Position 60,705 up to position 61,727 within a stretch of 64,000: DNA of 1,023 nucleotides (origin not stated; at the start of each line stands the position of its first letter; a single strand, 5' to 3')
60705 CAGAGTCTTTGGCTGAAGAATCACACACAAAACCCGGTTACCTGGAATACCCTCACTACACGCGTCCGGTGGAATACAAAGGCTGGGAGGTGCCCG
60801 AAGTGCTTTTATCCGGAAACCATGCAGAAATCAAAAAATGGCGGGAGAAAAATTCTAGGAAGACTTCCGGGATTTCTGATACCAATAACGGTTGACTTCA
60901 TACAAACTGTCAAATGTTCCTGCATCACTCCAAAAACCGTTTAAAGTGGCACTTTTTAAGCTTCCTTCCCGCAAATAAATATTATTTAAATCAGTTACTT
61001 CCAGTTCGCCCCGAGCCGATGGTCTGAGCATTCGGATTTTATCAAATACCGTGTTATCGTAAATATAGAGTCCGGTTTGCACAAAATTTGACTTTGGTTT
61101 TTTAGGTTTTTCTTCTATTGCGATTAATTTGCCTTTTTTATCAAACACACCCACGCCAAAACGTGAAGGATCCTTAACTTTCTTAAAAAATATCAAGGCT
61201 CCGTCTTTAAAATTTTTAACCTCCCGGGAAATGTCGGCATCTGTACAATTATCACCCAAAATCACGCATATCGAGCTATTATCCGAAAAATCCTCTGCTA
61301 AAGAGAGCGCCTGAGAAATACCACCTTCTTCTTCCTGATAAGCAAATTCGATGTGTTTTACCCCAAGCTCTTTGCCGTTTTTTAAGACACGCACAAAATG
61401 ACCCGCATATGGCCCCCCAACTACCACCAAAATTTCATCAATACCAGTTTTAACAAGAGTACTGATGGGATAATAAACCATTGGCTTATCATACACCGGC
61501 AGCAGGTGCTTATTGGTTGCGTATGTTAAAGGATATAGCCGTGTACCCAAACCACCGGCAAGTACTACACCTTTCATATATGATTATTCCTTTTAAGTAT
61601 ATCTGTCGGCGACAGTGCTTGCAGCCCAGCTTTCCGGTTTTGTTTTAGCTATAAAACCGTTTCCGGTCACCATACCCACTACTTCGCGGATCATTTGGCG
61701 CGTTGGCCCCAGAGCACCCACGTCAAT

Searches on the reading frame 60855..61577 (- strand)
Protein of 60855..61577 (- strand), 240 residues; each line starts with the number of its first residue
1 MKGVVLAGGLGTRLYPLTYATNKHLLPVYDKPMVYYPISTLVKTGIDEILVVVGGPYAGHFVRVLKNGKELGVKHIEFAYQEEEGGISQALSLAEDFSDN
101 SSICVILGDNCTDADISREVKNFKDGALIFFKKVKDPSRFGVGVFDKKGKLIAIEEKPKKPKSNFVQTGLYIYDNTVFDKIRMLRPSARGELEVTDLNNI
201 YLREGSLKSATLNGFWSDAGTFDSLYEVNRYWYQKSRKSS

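Call 9: search_protein_families(library=pfam, proteins=[window:60855-61577:-], max_evalue=0.01)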
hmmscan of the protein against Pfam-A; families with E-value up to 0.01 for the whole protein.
window:60855-61577:- (240 aa): 2 families
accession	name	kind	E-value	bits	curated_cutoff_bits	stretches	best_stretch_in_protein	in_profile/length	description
PF00483.29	NTP_transferase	-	2.4e-56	191.5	21.2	1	2-230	1-240/245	Nucleotidyl transferase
PF12804.13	NTP_transf_3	-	6.2e-09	36.7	27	1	3-110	1-96/160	MobA-like NTP transferase domain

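Call 11: find_encoding_contigs(protein=window:60855-61577:-, flank=10000, max_places=6)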
Protein window:60855-61577:- (240 aa): 7 contigs read that carry it; 6 places shown.
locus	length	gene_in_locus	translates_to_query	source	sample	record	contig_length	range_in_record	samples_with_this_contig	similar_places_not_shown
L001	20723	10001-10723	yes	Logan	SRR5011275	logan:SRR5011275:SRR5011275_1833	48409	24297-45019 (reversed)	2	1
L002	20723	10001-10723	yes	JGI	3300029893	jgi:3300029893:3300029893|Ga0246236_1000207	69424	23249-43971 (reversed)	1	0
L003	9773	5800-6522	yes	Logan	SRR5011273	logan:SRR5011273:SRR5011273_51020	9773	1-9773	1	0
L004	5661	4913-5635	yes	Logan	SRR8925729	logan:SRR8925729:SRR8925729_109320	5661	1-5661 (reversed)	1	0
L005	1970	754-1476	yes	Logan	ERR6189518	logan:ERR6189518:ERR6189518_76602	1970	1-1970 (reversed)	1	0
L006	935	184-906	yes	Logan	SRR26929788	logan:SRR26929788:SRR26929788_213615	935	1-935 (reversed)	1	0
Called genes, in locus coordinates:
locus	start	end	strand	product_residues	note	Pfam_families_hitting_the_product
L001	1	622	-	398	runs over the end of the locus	-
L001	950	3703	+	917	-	PF01551:Peptidase_M23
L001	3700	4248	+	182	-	-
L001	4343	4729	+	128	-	PF01909:NTP_transf_2, PF18765:Polbeta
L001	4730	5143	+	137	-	PF01934:HepT-like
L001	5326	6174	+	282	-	-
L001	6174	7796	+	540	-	PF00512:HisKA, PF02518:HATPase_c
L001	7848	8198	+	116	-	PF00072:Response_reg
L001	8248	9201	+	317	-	PF00188:CAP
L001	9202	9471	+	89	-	-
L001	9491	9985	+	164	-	PF04308:RNaseH_like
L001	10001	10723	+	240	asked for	PF00483:NTP_transferase, PF12804:NTP_transf_3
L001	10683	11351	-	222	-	PF01746:tRNA_m1G_MT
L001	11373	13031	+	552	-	-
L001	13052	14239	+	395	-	PF00535:Glycos_transf_2, PF04138:GtrA_DPMS_TM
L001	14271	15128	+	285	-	-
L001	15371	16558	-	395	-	-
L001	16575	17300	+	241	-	PF00535:Glycos_transf_2, PF10111:Glyco_tranf_2_2 (weak), PF13641:Glyco_tranf_2_3 (weak)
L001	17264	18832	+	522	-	-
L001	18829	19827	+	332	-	PF01368:DHH, PF02272:DHHA1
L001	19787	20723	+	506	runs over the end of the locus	-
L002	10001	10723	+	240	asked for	PF00483:NTP_transferase, PF12804:NTP_transf_3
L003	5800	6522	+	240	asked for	PF00483:NTP_transferase, PF12804:NTP_transf_3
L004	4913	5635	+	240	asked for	PF00483:NTP_transferase, PF12804:NTP_transf_3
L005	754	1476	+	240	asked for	PF00483:NTP_transferase, PF12804:NTP_transf_3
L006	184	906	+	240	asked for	PF00483:NTP_transferase, PF12804:NTP_transf_3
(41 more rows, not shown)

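Call 40: search_protein_families(library=pfam, proteins=[L001:5326-6174:+, L001:3700-4248:+, L001:9202-9471:+], max_evalue=0.1)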
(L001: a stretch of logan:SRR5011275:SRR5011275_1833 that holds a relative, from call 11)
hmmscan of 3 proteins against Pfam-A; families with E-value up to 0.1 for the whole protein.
L001:5326-6174:+ (282 aa): 0 families

L001:3700-4248:+ (182 aa): 2 families
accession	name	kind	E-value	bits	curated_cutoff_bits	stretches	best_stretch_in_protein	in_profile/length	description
PF04193.19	PQ-loop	-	0.0016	18.6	22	1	3-32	31-60/61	PQ loop repeat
PF07435.16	YycH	-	0.0026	17.3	27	1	79-179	192-289/438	YycH protein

L001:9202-9471:+ (89 aa): 1 family
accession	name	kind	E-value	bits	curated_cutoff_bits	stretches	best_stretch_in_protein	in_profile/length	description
PF06305.16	LapA_dom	-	0.023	15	28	0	10-42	16-48/64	Lipopolysaccharide assembly protein A domain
